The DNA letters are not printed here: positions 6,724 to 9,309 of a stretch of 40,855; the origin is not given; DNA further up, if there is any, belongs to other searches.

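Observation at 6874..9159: Single-polypeptide fusion of ATP-grasp ligase and fold-type-III PLP decarboxylase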

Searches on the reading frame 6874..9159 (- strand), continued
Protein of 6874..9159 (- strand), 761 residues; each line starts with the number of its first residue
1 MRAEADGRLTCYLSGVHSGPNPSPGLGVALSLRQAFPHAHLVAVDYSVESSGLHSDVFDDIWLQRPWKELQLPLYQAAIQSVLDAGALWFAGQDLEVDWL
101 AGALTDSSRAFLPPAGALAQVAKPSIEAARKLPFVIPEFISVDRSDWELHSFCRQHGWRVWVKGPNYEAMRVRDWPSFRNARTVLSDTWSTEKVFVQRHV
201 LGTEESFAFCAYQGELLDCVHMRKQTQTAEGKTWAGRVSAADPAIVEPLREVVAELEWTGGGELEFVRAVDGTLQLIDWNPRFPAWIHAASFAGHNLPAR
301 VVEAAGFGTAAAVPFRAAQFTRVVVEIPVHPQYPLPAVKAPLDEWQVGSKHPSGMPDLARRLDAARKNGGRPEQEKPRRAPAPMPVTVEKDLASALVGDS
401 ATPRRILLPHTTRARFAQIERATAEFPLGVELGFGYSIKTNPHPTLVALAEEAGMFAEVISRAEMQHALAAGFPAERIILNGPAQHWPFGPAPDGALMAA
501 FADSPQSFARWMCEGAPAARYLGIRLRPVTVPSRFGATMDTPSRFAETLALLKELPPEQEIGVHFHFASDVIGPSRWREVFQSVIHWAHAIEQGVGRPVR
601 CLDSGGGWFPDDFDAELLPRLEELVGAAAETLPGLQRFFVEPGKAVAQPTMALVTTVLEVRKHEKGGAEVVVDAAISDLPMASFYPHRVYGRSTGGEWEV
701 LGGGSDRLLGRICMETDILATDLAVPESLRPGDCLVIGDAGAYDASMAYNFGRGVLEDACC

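Call 8: find_encoding_contigs(protein=P0101, flank=8000, max_places=2)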
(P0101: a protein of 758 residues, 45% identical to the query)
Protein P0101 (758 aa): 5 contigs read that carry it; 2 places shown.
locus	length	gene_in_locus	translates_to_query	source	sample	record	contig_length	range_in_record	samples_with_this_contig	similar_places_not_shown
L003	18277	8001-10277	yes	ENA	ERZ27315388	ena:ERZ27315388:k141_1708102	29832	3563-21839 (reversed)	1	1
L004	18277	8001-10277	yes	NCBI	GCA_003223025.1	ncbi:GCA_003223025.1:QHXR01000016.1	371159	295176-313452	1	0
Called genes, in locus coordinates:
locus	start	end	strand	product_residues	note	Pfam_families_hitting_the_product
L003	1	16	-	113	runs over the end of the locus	PF23544:AtuA_ferredoxin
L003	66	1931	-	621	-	PF13428:TPR_14 (faint), PF13432:TPR_16 (faint), PF14559:TPR_19 (faint), PF07719:TPR_2 (faint), PF13181:TPR_8 (faint), PF13431:TPR_17 (faint)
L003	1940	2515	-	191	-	PF00378:ECH_1, PF16113:ECH_2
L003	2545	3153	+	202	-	PF00719:Pyrophosphatase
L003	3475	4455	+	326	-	PF00561:Abhydrolase_1, PF12146:Hydrolase_4, PF12697:Abhydrolase_6, PF20408:Abhydrolase_11 (faint), PF00326:Peptidase_S9 (faint)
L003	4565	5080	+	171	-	-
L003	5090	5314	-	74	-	-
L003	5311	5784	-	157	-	PF13443:HTH_26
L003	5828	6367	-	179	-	PF12867:DinB_2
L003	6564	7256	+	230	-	-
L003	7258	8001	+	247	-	-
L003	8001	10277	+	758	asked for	PF15632:ATPgrasp_Ter (weak), PF00278:Orn_DAP_Arg_deC (weak), PF02784:Orn_Arg_deC_N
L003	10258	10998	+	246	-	-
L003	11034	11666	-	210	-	-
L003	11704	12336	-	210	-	-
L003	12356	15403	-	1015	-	PF03109:ABC1 (faint), PF00069:Pkinase, PF07714:PK_Tyr_Ser-Thr, PF26549:Tricorn_N, PF26550:Tricorn_2nd (weak), PF26549:Tricorn_N, PF25174:Beta-prop_THOC3, PF26549:Tricorn_N, +8 more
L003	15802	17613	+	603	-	-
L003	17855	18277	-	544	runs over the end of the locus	PF01039:Carboxyl_trans, PF03255:ACCA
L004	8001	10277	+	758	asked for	PF15632:ATPgrasp_Ter (weak), PF00278:Orn_DAP_Arg_deC (weak), PF02784:Orn_Arg_deC_N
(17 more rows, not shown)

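Call 9: find_encoding_contigs(protein=P0098, flank=8000, max_places=2)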
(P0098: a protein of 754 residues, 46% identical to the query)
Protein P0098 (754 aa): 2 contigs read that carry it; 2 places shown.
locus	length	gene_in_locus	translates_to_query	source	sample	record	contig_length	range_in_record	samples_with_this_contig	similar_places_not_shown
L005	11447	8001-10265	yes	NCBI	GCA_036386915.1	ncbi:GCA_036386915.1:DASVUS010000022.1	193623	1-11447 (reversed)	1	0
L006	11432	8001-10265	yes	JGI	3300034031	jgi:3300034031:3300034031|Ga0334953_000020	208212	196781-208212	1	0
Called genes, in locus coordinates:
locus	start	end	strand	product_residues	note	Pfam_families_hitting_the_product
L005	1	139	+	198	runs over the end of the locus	-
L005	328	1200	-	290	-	PF13628:DUF4142, PF03713:DUF305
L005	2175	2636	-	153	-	-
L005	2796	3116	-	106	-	-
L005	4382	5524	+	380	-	PF04616:Glyco_hydro_43, PF00251:Glyco_hydro_32N (weak)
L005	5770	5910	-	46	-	-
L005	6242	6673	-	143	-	PF00583:Acetyltransf_1, PF13673:Acetyltransf_10 (weak), PF13508:Acetyltransf_7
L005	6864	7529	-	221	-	-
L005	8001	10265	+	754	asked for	PF00278:Orn_DAP_Arg_deC (weak), PF15632:ATPgrasp_Ter, PF02784:Orn_Arg_deC_N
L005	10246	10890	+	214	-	-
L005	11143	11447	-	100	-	?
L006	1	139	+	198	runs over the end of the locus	-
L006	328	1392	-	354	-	PF13628:DUF4142, PF03713:DUF305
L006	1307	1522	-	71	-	PF04203:Sortase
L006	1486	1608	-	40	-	-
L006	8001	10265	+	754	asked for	PF00278:Orn_DAP_Arg_deC (weak), PF15632:ATPgrasp_Ter, PF02784:Orn_Arg_deC_N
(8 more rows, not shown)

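Call 18: find_related_loci(query=A1, collection=genome_contigs, flank=8000)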
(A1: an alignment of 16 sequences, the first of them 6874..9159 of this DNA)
Query A1 (761 aa) in genome_contigs; peptide patterns used: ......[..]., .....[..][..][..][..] (x = any residue, [..] = any of these).
425 stretches matched a pattern; 328 encode a relative of the query (tblastn E <= 1e-3); the best 80 are kept; 80 distinct loci.
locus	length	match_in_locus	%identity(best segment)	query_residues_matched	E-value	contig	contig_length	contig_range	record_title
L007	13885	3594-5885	75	1-761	0e+0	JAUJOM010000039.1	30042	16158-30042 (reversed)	MAG: Longimicrobiaceae bacterium isolate YX3bin18 opera_contig_2232, whole genome shotgun sequence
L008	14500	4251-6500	73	11-761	0e+0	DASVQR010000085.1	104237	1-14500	MAG TPA_asm: Longimicrobiaceae bacterium isolate SMAG_U3213 k141_221210, whole genome shotgun sequence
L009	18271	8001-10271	70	1-761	0e+0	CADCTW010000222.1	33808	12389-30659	MAG: uncultured Gemmatimonadetes bacterium isolate AVDCRST_MAG68 genome assembly, contig: NODE73, whole genome shotgun s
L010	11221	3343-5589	71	9-761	0e+0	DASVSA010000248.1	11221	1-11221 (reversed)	MAG TPA_asm: Longimicrobium sp. isolate SMAG_U3250 k141_566676, whole genome shotgun sequence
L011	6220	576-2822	70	9-761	0e+0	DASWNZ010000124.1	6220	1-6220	MAG TPA_asm: Longimicrobium sp. isolate SMAG_U3427 k141_399997, whole genome shotgun sequence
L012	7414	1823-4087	71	1-760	0e+0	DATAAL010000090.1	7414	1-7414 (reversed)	MAG TPA_asm: Longimicrobiaceae bacterium isolate SMAG_U6671 k141_4914506, whole genome shotgun sequence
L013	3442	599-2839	67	10-761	0e+0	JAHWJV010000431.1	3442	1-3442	MAG: Gemmatimonadetes bacterium isolate 0711_bin6 NODE_431_length_3442_cov_3.233183, whole genome shotgun sequence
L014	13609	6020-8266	68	9-761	0e+0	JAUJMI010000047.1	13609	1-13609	MAG: Longimicrobium sp. isolate YPbin7 NODE_1105_length_13609_cov_16.557400, whole genome shotgun sequence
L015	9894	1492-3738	70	9-761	0e+0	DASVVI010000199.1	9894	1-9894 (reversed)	MAG TPA_asm: Longimicrobium sp. isolate SMAG_U3339 k141_447684, whole genome shotgun sequence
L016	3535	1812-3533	70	9-572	0e+0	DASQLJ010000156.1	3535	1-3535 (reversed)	MAG TPA_asm: Longimicrobium sp. isolate SMAG_U11935 k141_5121188, whole genome shotgun sequence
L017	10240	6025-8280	46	9-761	0e+0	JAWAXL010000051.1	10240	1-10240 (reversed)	MAG: Candidatus Bathyarchaeia archaeon isolate ZZQ_201803_bins_111 ZZQ_201803_bins_111_scaffold_51, whole genome shotgun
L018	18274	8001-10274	45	8-754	0e+0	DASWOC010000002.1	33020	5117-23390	MAG TPA_asm: Allosphingosinicella sp. isolate SMAG_U3430 k141_67285, whole genome shotgun sequence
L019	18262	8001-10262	47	9-754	0e+0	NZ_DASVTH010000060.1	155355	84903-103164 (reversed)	MAG: Allosphingosinicella sp. isolate SMAG_U3286 k141_634052, whole genome shotgun sequence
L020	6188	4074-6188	49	12-720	0e+0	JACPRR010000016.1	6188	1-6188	MAG: Chloroflexi bacterium isolate NC_groundwater_684_Ag_B-0.1um_61_24 B2_S2_coassemblyk141_20939, whole genome shotgun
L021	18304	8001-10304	44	9-754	0e+0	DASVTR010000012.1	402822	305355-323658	MAG TPA_asm: Pyrinomonadaceae bacterium isolate SMAG_U3296 k141_345954, whole genome shotgun sequence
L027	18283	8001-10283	46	9-758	0e+0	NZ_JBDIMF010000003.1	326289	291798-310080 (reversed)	Sphingomonas qilianensis strain CGMCC 1.15349 S15349_3, whole genome shotgun sequence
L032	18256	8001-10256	46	9-754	0e+0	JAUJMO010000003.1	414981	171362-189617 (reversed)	MAG: Caulobacteraceae bacterium isolate YX1bin14 opera_contig_27, whole genome shotgun sequence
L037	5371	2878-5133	44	9-754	0e+0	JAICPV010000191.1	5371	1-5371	MAG: Pyrinomonadaceae bacterium isolate TY_FP_2_bin.49 k141_2190529_length_5371_cov_8.0000, whole genome shotgun sequenc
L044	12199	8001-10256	46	9-754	0e+0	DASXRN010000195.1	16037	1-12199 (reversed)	MAG TPA_asm: Polaromonas sp. isolate SMAG_U4641 k141_1701725, whole genome shotgun sequence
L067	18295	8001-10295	44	2-754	0e+0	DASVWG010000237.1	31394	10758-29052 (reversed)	MAG TPA_asm: Pyrinomonadaceae bacterium isolate SMAG_U3364 k141_10315, whole genome shotgun sequence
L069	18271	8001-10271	44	9-754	0e+0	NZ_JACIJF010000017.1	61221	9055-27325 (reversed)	Sphingomonas xinjiangensis strain DSM 26736 Ga0373338_17, whole genome shotgun sequence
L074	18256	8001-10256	45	9-754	0e+0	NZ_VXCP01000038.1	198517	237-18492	Pseudomonas akapageensis strain PS24 2828-6-18_S1_L001_R1_001_(paired)_contig_38, whole genome shotgun sequence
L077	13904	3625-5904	46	1-754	0e+0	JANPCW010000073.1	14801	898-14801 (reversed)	MAG: Janthinobacterium sp. isolate VAR_78_metabat_461 VAR_78_k141_675133, whole genome shotgun sequence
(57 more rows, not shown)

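Call 28: search_protein_families(library=pfam, proteins=[L037:2130-2876:+, L067:5100-6071:-, L003:10258-10998:+, L005:10246-10890:+, L001:11418-12017:+, L003:7258-8001:+], max_evalue=1)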
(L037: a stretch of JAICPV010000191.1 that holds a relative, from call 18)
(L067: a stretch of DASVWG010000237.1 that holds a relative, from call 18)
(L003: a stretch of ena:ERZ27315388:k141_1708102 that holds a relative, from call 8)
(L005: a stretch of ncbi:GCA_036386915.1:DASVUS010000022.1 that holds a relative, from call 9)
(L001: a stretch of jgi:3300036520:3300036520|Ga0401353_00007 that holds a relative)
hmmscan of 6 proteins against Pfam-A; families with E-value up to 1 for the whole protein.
L037:2130-2876:+ (248 aa): 0 families

L067:5100-6071:- (323 aa): 1 family
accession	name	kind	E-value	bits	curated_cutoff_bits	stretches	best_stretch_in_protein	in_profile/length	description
PF02668.22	TauD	-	3.8e-41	142.2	27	1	23-318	12-263/267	Taurine catabolism dioxygenase TauD, TfdA family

L003:10258-10998:+ (246 aa): 0 families

L005:10246-10890:+ (214 aa): 0 families

L001:11418-12017:+ (199 aa): 0 families

L003:7258-8001:+ (247 aa): 0 families

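Call 39: search_protein_families(library=pfam, alignment_id=A1, max_evalue=0.1)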
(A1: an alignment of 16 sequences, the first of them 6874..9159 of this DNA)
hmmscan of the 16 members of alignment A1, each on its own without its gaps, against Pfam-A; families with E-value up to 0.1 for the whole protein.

A. member 1, window:6874-9159:- (761 aa): 3 families
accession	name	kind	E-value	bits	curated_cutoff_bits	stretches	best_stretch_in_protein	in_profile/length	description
PF02784.22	Orn_Arg_deC_N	-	1.3e-14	54.6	23.4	2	419-485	8-71/247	Pyridoxal-dependent decarboxylase, pyridoxal binding domain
PF00278.28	Orn_DAP_Arg_deC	-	4.2e-08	33.8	23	1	649-741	6-95/95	Pyridoxal-dependent decarboxylase, C-terminal sheet domain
PF15632.11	ATPgrasp_Ter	-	0.00015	21.9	29.1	1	192-305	3-108/131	ATP-grasp in the biosynthetic pathway with Ter operon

B. families by the number of members that match (of 16 scanned): 3 families
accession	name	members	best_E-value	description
PF02784.22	Orn_Arg_deC_N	16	9.6e-18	Pyridoxal-dependent decarboxylase, pyridoxal binding domain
PF15632.11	ATPgrasp_Ter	16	2.4e-09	ATP-grasp in the biosynthetic pathway with Ter operon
PF00278.28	Orn_DAP_Arg_deC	15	7.1e-09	Pyridoxal-dependent decarboxylase, C-terminal sheet domain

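Call 40: predict_structure(alignment_id=A4)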
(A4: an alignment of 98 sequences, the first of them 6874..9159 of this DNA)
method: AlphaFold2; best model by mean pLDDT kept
length: 761 residues; sequences in the alignment: 98
mean_pLDDT: 90.7   pTM: 0.90
mean pLDDT of the five models: 90.7, 90.5, 89.9, 89.8, 88.7
residues with pLDDT >= 90: 578; 70-90: 138; 50-70: 33; < 50: 12
segments of 3 or more residues with pLDDT < 50: 1-6, 345-347
pLDDT, mean of each block of 10 residues (from residue 1): 57 82 89 97 90 91 91 95 97 94 95 97 95 96 94 94 90 94 90 93 95 98 86 88 97 98 96 96 95 97 96 94 86 82 54 86 78 71 95 83 93 96 95 95 93 95 91 96 82 92 95 94 93 88 96 97 93 91 95 98 90 95 97 98 93 96 89 93 94 91 95 90 93 95 73 59 40
secondary structure, 60 per line:
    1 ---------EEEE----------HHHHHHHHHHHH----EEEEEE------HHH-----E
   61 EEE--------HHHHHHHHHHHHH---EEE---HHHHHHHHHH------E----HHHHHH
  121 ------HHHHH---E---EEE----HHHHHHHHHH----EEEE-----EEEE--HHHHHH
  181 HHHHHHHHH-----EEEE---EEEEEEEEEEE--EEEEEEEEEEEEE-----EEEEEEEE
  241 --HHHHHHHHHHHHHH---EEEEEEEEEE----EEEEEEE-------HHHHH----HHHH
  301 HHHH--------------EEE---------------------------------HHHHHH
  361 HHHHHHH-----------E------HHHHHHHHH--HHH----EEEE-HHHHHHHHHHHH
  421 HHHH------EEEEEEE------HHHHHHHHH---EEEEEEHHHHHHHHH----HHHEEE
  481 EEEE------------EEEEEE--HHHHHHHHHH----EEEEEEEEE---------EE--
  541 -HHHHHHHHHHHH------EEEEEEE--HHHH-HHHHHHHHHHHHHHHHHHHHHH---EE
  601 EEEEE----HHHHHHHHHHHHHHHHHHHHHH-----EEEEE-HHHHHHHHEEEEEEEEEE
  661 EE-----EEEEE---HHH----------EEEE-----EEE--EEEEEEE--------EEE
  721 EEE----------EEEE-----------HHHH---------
elements in order (helices of 4 or more, strands of 3 or more residues): E10-13 H24-35 E40-45 E60-63 H72-84 E88-90 H94-103 H115-120 H127-131 E139-141 H146-155 E160-163 E169-172 H175-189 E195-198 E202-212 E215-227 E233-240 H243-256 E260-269 E274-280 H288-292 H297-304 E319-321 H355-367 H386-394 E404-407 H409-424 E431-437 H444-452 E456-461 H462-470 E478-484 E497-502 H505-514 E519-527 H542-553 E560-566 H569-572 H574-595 E599-605 H610-631 E637-641 H643-650 E651-662 E668-672 E689-692 E698-700 E703-709 E718-723 E734-737 H749-752

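Call 42: fold_search(model_id=the predicted structure, library=pdb)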
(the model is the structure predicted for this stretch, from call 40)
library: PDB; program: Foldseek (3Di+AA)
matches with E <= 10: 1709; with E <= 0.001: 608
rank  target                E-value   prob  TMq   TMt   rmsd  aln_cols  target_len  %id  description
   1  2nva_H                3.2e-20  1.00  0.38  0.75   4.5       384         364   19  The X-ray crystal structure of the Paramecium bursaria Chlorella virus arginine decarboxylase bound to agmatine (released 2007-03-20)
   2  3n2b_D                5.3e-20  1.00  0.36  0.65   4.8       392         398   19  1.8 Angstrom Resolution Crystal Structure of Diaminopimelate Decarboxylase (lysA) from Vibrio cholerae. (released 2010-06-09)
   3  5gjm_B                6.7e-20  1.00  0.37  0.72   5.5       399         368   19  Crystal structure of Lysine decarboxylase from Selenomonas ruminantium in C2 space group (released 2016-11-23)
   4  2p3e_A                1.3e-19  1.00  0.38  0.69   4.3       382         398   23  Crystal structure of AQ1208 from Aquifex aeolicus (released 2007-05-01)
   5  2plj_B                1.6e-19  1.00  0.37  0.74   4.3       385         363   19  Crystal structure of lysine/ornithine decarboxylase complexed with putrescine from Vibrio vulnificus (released 2007-07-10)
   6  9b8m_A                1.8e-19  1.00  0.38  0.68   4.8       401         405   19  Crystal structure of ornithine decarboxylase in complex with a novel inhibitor (released 2025-03-12)
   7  2nva_F                2.8e-19  1.00  0.39  0.75   4.4       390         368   19  The X-ray crystal structure of the Paramecium bursaria Chlorella virus arginine decarboxylase bound to agmatine (released 2007-03-20)
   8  2nva_E                2.9e-19  1.00  0.39  0.75   4.5       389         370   20  The X-ray crystal structure of the Paramecium bursaria Chlorella virus arginine decarboxylase bound to agmatine (released 2007-03-20)
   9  2yxx                  2.9e-19  1.00  0.37  0.69   4.8       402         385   22  Crystal structure analysis of Diaminopimelate decarboxylate (lysA) (released 2007-10-30)
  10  2nv9_H                3.1e-19  1.00  0.38  0.73   4.4       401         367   19  The X-ray Crystal Structure of the Paramecium bursaria Chlorella virus arginine decarboxylase (released 2007-03-20)
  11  2p3e_B                3.3e-19  1.00  0.38  0.68   3.9       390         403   23  Crystal structure of AQ1208 from Aquifex aeolicus (released 2007-05-01)
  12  3c5q                  3.3e-19  1.00  0.37  0.67   4.6       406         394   22  Crystal structure of diaminopimelate decarboxylase (I148L mutant) from Helicobacter pylori complexed with L-lysine (released 2008-05-27)
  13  7u6p_A                3.3e-19  1.00  0.37  0.66   5.0       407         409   20  Structure of an intellectual disability-associated ornithine decarboxylase variant G84R (released 2022-10-19)
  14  1knw                  3.5e-19  1.00  0.37  0.65   5.0       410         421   18  Crystal structure of diaminopimelate decarboxylase (released 2003-11-11)
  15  2nva_G                4.4e-19  1.00  0.39  0.75   4.5       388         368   20  The X-ray crystal structure of the Paramecium bursaria Chlorella virus arginine decarboxylase bound to agmatine (released 2007-03-20)
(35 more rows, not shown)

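Call 49: search_solved_structures(query=A6, max_evalue=10, show_alignments=2)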
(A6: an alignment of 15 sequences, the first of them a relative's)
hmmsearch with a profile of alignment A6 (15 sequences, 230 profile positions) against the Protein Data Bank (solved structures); distinct sequences matched with E-value up to 10: 2.
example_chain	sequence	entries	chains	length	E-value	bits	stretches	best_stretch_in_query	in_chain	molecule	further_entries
2e1a_A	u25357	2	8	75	0.39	13.2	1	9-42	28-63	75aa long hypothetical regulatory protein AsnC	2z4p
2cvi_A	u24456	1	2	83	0.45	13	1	9-42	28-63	75aa long hypothetical regulatory protein AsnC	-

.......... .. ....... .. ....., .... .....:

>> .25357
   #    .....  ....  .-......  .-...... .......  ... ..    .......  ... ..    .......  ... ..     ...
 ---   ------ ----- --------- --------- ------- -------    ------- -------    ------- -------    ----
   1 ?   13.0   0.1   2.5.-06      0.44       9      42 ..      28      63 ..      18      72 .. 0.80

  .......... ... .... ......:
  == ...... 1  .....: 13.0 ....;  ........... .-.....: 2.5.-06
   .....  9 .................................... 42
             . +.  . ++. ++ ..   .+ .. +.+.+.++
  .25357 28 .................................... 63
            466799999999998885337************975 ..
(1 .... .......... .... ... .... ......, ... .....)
